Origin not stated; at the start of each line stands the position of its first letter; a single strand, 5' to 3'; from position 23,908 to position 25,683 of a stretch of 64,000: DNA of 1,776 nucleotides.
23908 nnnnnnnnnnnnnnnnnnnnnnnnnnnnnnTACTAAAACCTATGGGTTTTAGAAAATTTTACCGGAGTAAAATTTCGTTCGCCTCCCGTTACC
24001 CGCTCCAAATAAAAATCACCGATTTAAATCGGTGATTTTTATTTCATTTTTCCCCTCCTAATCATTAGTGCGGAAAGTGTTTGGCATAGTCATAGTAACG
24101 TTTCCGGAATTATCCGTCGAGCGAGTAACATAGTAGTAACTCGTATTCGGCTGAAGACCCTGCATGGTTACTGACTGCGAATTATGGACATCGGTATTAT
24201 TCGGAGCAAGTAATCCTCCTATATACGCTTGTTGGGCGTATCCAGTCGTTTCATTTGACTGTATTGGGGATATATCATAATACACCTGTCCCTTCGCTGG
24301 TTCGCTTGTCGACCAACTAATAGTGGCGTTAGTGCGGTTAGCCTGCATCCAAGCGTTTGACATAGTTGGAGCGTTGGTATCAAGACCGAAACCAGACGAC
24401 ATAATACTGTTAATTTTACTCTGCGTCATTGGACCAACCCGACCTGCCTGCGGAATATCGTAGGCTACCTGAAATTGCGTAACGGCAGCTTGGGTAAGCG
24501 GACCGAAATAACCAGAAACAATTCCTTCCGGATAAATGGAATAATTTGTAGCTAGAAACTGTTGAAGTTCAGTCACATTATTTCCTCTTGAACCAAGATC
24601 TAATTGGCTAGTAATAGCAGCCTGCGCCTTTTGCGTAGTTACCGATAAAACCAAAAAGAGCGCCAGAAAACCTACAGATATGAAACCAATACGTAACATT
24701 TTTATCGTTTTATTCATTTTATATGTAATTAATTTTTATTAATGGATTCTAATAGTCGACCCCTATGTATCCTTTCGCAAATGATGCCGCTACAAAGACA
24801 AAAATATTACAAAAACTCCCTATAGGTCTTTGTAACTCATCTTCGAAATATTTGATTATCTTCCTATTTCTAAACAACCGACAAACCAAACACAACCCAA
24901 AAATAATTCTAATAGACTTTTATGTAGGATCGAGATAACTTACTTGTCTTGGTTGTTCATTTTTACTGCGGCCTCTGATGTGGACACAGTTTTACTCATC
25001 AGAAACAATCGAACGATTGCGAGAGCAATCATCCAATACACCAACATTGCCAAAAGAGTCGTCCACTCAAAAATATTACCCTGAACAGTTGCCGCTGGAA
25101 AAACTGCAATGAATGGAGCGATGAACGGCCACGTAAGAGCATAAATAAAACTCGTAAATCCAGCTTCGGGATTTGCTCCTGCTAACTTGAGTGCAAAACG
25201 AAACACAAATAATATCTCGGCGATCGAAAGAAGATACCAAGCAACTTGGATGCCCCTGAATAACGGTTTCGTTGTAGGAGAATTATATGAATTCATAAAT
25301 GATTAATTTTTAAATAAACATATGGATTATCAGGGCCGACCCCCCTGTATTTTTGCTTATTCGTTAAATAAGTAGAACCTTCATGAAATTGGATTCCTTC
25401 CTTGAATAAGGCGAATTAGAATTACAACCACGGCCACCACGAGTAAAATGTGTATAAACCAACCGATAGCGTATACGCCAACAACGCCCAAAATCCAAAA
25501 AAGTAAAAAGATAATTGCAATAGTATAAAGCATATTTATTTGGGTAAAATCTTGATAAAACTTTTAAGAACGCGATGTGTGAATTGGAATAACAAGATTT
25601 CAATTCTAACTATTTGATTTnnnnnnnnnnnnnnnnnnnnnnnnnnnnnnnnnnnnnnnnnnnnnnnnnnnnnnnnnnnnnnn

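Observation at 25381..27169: Symmetric divergent regulatory module: lmo0937-like small membrane protein and PAS protein on one side, ECF sigma factor and lmo0937-like small membrane protein on the other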

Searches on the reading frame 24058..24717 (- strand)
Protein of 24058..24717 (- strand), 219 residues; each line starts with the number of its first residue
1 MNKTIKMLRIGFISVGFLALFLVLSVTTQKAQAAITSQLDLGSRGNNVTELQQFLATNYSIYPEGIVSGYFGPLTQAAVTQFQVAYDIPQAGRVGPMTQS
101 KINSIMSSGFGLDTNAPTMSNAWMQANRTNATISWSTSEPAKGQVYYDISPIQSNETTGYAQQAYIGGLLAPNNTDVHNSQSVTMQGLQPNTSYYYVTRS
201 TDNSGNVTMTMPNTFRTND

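Call 3: search_protein_families(library=pfam, proteins=[window:24058-24717:-], max_evalue=1)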
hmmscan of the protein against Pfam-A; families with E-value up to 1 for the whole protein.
window:24058-24717:- (219 aa): 5 families
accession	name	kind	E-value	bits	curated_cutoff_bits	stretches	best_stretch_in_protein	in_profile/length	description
PF01471.23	PG_binding_1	-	4.8e-11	43.1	23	1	44-100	1-55/57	Putative peptidoglycan binding domain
PF16656.11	Pur_ac_phosph_N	-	5.5e-09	36.9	30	1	123-217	8-93/93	Purple acid Phosphatase, N-terminal domain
PF00041.27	fn3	-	0.00023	21.8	25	1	117-197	3-65/84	Fibronectin type III domain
PF16655.11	PhoD_N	-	0.064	14.2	30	1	176-207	54-85/90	PhoD-like phosphatase, N-terminal domain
PF25788.1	Ig_Rha78A_N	-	0.073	13.8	27.4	1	126-217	15-101/105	Rha78A-like, N-terminal immunoglobulin domain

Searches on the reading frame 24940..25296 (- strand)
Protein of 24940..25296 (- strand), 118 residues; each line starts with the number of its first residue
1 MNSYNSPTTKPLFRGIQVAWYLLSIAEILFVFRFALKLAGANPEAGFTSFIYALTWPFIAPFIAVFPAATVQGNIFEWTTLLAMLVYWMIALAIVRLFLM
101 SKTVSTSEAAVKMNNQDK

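Call 3: search_protein_families(library=pfam, proteins=[window:24940-25296:-], max_evalue=1)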
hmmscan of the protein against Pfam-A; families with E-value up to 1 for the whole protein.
window:24940-25296:- (118 aa): 1 family
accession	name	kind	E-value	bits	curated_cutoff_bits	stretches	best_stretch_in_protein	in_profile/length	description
PF02325.22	YGGT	-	1.2e-05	26.1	27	1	21-91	2-67/70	YGGT family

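Call 4: search_protein_families(library=ncbifam, proteins=[window:24940-25296:-], max_evalue=1)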
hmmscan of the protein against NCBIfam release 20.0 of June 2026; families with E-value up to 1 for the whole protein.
window:24940-25296:- (118 aa): 1 family
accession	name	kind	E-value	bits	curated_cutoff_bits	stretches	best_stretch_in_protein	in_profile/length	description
TIGR03943.1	TIGR03943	equivalog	0.72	9.2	88.8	1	81-113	53-85/221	TIGR03943 family putative permease subunit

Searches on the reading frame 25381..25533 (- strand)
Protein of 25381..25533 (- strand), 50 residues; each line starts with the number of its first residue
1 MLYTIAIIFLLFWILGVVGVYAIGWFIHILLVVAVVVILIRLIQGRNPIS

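Call 3: search_protein_families(library=pfam, proteins=[window:25381-25533:-], max_evalue=1)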
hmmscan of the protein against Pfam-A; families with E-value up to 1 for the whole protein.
window:25381-25533:- (50 aa): 1 family
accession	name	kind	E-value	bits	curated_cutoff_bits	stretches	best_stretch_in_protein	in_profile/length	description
PF18919.5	DUF5670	-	4.9e-13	49.4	23.5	1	1-44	1-43/43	Family of unknown function (DUF5670)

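Call 4: search_protein_families(library=ncbifam, proteins=[window:25381-25533:-], max_evalue=1)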
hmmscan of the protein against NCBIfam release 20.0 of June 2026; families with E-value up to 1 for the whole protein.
window:25381-25533:- (50 aa): 1 family
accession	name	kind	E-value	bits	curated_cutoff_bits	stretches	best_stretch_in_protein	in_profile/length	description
NF033488.1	lmo0937_fam_TM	equivalog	2.8e-13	49.7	30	1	2-45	1-43/43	lmo0937 family membrane protein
